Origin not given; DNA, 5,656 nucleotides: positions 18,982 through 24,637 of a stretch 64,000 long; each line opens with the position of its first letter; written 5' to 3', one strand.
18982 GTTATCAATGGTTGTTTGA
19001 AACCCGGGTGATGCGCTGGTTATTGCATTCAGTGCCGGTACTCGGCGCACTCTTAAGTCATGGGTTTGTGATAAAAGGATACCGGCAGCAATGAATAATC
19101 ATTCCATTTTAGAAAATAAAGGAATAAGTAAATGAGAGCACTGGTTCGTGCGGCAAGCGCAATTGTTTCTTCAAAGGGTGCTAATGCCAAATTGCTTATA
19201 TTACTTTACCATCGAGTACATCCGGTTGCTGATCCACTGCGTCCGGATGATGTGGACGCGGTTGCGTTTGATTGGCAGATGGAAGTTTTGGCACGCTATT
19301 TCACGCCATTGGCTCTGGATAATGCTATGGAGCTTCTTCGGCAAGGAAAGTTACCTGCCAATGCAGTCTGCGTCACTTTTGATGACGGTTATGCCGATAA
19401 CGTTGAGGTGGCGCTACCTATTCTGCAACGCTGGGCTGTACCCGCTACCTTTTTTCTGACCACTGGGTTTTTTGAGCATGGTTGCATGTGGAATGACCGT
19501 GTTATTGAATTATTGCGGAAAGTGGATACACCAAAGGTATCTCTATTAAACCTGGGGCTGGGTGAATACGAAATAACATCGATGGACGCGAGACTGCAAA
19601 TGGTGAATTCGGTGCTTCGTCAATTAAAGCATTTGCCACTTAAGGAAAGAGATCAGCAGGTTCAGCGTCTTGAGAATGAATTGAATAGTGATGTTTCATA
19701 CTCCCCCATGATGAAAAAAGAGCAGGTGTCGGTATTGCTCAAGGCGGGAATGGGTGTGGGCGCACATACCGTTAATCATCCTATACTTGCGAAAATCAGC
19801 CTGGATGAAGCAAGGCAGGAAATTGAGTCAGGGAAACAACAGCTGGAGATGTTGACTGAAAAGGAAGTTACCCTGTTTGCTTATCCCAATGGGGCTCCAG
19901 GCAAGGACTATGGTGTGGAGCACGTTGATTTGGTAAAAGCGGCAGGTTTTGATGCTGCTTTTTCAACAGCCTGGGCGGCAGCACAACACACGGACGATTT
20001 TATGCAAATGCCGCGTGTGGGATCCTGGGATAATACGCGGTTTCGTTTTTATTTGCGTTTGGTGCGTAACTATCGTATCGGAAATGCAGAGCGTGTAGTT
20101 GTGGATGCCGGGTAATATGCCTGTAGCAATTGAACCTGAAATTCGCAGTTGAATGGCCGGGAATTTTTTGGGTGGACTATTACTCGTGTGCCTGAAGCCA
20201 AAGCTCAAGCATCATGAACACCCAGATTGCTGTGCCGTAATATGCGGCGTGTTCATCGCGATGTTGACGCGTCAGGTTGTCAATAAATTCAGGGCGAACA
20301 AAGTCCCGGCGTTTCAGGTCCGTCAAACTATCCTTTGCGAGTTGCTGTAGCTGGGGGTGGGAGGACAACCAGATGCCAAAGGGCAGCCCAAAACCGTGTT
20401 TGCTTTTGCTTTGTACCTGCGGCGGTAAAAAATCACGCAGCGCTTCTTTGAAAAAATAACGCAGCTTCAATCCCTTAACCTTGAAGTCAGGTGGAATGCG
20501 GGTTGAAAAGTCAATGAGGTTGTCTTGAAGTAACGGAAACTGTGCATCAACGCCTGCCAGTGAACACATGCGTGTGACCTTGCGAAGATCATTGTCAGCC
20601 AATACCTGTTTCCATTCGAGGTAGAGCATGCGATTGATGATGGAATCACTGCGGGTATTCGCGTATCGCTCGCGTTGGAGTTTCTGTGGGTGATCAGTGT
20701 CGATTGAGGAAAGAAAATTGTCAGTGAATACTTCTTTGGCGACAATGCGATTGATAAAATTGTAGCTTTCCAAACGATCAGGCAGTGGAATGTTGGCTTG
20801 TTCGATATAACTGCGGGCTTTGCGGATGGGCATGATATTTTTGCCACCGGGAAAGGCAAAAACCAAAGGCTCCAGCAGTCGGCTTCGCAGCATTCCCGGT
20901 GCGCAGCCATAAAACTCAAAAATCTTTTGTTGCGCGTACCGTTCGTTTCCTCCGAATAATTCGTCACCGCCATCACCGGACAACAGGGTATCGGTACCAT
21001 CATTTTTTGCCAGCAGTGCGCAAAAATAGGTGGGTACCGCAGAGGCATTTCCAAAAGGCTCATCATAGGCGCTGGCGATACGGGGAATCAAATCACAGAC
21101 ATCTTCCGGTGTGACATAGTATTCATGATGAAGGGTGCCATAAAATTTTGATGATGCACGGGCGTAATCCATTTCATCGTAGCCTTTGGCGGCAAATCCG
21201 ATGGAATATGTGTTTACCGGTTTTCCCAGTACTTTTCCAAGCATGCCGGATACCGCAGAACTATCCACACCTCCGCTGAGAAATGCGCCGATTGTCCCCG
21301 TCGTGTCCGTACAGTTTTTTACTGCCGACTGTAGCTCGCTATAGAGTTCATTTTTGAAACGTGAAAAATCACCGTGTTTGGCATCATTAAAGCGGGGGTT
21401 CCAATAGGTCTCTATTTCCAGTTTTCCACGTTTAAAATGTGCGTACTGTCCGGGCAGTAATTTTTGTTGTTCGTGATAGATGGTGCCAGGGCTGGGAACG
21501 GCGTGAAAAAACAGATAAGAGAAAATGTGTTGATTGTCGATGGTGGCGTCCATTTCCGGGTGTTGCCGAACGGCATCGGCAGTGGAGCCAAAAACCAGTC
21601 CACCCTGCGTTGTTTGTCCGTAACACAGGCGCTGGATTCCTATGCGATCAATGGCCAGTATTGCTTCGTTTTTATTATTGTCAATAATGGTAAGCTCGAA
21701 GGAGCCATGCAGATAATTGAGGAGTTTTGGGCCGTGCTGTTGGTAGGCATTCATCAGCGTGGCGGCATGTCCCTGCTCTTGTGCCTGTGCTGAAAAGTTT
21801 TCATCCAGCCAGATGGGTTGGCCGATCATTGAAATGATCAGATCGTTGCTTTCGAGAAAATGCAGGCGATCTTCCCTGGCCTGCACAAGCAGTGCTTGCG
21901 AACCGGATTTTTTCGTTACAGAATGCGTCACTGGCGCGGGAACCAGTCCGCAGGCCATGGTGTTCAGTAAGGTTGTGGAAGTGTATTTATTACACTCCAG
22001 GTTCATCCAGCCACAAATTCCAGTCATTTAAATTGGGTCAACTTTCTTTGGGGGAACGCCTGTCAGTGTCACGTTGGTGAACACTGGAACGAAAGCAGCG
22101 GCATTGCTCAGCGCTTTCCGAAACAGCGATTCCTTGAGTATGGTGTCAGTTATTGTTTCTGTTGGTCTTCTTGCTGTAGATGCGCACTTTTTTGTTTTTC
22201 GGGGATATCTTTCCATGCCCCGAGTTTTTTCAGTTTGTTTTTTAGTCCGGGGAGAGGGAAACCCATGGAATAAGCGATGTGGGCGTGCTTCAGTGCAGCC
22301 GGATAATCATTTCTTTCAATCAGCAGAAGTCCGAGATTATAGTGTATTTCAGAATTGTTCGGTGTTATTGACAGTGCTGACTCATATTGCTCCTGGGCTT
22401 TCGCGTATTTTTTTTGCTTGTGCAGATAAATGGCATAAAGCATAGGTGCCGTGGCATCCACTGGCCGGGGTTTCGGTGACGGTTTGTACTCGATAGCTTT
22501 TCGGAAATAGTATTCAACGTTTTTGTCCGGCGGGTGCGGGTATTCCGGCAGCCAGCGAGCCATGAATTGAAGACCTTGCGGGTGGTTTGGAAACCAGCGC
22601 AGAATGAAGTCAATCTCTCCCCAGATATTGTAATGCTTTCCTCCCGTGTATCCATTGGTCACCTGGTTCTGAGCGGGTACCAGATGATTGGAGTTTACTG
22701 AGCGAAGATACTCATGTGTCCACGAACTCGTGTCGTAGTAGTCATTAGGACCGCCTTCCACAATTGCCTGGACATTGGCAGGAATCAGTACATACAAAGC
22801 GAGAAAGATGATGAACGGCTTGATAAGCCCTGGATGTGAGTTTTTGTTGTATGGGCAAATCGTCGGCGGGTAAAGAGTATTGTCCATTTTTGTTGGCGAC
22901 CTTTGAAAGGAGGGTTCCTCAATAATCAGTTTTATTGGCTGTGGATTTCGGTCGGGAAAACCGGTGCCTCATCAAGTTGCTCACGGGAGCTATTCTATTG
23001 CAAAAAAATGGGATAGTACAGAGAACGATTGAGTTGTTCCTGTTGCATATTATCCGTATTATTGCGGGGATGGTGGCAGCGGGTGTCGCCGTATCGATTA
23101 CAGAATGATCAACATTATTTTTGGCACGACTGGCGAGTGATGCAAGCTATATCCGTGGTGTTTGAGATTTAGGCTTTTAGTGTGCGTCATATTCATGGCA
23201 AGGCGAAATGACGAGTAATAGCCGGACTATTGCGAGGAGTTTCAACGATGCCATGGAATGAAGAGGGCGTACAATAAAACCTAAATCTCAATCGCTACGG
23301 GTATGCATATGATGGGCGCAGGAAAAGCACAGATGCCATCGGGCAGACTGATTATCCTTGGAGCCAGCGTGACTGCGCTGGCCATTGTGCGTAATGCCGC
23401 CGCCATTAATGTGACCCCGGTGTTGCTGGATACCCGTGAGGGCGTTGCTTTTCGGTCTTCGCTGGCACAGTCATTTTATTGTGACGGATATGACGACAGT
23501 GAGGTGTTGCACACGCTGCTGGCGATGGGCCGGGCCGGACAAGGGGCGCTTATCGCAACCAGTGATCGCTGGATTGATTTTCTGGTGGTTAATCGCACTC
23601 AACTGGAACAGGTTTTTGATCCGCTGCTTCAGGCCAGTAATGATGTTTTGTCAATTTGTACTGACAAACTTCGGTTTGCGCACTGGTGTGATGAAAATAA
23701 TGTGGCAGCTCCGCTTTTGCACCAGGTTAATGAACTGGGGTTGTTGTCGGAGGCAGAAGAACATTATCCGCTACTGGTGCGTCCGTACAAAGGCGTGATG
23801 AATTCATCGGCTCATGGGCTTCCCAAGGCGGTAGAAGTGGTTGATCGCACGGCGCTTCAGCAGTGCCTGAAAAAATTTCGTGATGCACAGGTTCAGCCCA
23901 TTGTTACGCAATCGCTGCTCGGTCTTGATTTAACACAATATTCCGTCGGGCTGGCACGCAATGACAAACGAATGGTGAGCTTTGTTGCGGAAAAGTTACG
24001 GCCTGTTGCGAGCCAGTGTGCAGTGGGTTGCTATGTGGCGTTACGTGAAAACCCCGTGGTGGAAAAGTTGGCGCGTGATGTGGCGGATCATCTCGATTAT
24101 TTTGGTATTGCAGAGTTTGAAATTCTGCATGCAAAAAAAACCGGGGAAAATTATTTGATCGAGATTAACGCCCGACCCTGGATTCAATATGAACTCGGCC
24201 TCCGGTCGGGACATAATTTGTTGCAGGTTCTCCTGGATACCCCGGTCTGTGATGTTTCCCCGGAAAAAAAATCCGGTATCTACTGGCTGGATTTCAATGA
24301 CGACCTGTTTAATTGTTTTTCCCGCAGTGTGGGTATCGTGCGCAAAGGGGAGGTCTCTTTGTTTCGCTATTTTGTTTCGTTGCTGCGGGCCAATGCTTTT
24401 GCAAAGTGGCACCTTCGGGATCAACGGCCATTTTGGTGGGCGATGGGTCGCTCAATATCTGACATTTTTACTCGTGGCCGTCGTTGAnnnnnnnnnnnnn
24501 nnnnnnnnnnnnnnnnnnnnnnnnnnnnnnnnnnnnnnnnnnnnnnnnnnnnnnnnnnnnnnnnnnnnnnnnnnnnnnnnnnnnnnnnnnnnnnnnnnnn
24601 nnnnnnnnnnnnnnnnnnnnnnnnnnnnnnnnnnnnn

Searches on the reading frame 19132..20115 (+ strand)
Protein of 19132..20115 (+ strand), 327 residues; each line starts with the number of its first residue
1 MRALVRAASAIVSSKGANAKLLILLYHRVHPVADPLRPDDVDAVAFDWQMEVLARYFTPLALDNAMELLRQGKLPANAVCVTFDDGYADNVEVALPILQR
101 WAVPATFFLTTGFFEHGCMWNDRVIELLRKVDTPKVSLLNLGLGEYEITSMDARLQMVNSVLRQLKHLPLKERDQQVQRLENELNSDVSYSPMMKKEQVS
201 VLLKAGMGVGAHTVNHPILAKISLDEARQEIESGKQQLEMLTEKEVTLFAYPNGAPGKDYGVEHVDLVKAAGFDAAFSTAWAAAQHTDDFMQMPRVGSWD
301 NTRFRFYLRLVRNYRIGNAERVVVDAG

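Call 13: search_protein_families(library=ncbifam, proteins=[window:19132-20115:+], max_evalue=1e-8)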
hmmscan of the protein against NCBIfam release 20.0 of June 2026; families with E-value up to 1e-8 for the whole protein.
window:19132-20115:+ (327 aa): 3 families
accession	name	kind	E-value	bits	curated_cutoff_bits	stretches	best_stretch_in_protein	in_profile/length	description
TIGR02764.1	spore_ybaN_pdaB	equivalog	4.3e-11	42.9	237.4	0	197-274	49-122/191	polysaccharide deacetylase family sporulation protein PdaB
TIGR03933.1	PIA_icaB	equivalog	1.9e-10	40.7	248.35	0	46-125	40-120/245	intercellular adhesin biosynthesis polysaccharide N-deacetylase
TIGR03938.2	deacetyl_PgaB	equivalog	3.4e-10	38.9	321.9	1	20-114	2-101/621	poly-beta-1,6-N-acetyl-D-glucosamine N-deacetylase PgaB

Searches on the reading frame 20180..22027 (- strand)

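Call 13: search_protein_families(library=ncbifam, proteins=[window:20180-22027:-], max_evalue=1e-8)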
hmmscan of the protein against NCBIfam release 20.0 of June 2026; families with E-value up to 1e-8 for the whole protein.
window:20180-22027:- (615 aa): 6 families
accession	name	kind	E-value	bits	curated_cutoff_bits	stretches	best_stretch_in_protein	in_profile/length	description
TIGR03108.1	eps_aminotran_1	hypoth_equivalog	2.7e-92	310.5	816.9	1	82-613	95-627/628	XrtA/PEP-CTERM system amidotransferase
TIGR01536.1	asn_synth_AEB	equivalog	2.1e-74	251.4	267.1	1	91-546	105-517/517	asparagine synthase (glutamine-hydrolyzing)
TIGR03104.1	trio_amidotrans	equivalog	6.8e-65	219.4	570.1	2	85-366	98-385/589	N-acetylglutaminylglutamine amidotransferase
NF006949.0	PRK09431.1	equivalog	5.7e-39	134.1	499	2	188-362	173-359/554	asparagine synthase B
NF033535.1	lass_lactam_cya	exception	5e-35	121.2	525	2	88-357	101-375/668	lasso peptide isopeptide bond-forming cyclase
NF033561.1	macrolact_Ik_Al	subfamily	5.6e-14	51.7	300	1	135-359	105-332/561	albusnodin/ikarugamycin family macrolactam cyclase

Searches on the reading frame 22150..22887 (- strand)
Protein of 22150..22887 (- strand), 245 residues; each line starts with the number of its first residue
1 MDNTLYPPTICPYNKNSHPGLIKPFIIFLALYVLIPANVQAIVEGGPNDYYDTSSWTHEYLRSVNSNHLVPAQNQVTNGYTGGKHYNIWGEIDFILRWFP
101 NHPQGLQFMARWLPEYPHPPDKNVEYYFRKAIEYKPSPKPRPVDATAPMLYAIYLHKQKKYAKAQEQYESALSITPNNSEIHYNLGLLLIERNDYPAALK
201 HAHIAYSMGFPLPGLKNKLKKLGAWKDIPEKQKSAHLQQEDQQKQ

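Call 13: search_protein_families(library=ncbifam, proteins=[window:22150-22887:-], max_evalue=1e-8)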
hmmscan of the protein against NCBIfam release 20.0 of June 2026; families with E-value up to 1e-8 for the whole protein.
window:22150-22887:- (245 aa): 0 families

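Call 38: search_protein_families(library=pfam, proteins=[window:22150-22887:-], max_evalue=0.01)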
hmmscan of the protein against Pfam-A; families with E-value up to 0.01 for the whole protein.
window:22150-22887:- (245 aa): 11 families
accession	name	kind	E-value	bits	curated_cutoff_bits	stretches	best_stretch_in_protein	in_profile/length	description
PF13414.12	TPR_11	-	2e-09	37.4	26.8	1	155-189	4-38/42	TPR repeat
PF07719.23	TPR_2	-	7.3e-09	35.5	27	1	151-178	7-34/34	Tetratricopeptide repeat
PF13431.12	TPR_17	-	8e-08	32.4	24.4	1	168-199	2-33/34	Tetratricopeptide repeat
PF00515.34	TPR_1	-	1e-07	31.9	27.8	0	155-178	11-34/34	Tetratricopeptide repeat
PF13432.12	TPR_16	-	2.3e-07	31.6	32.7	1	157-200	9-52/65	Tetratricopeptide repeat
PF14559.12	TPR_19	-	2.4e-07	31.4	25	1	156-200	2-46/68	Tetratricopeptide repeat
PF13424.12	TPR_12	-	1.1e-05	26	30.1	1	147-201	5-67/77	Tetratricopeptide repeat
PF13428.12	TPR_14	-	0.00019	22.3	23.5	1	150-186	6-42/44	Tetratricopeptide repeat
PF13181.12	TPR_8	-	0.0002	21.7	25.7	0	154-178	10-34/34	Tetratricopeptide repeat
PF24575.1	TPR_Slam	-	0.00035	21.4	35.2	1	152-200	54-102/104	Surface lipoprotein assembly modifier, N-terminal TPR repeats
PF13371.12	TPR_9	-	0.0072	16.8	35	0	152-200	3-50/73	Tetratricopeptide repeat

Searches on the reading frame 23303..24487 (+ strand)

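Call 13: search_protein_families(library=ncbifam, proteins=[window:23303-24487:+], max_evalue=1e-8)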
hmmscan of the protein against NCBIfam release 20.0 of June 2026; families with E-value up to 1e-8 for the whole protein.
window:23303-24487:+ (394 aa): 2 families
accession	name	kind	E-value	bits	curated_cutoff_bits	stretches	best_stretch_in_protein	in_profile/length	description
NF009402.0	PRK12767.1-1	equivalog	1.2e-11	44.1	218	1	65-291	58-275/329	carbamoyl phosphate synthase-like protein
NF053643.1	Ddl_archaea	equivalog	1.2e-09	37.6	500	1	100-292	84-272/367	putative pseudomurein biosynthesis ATP-grasp protein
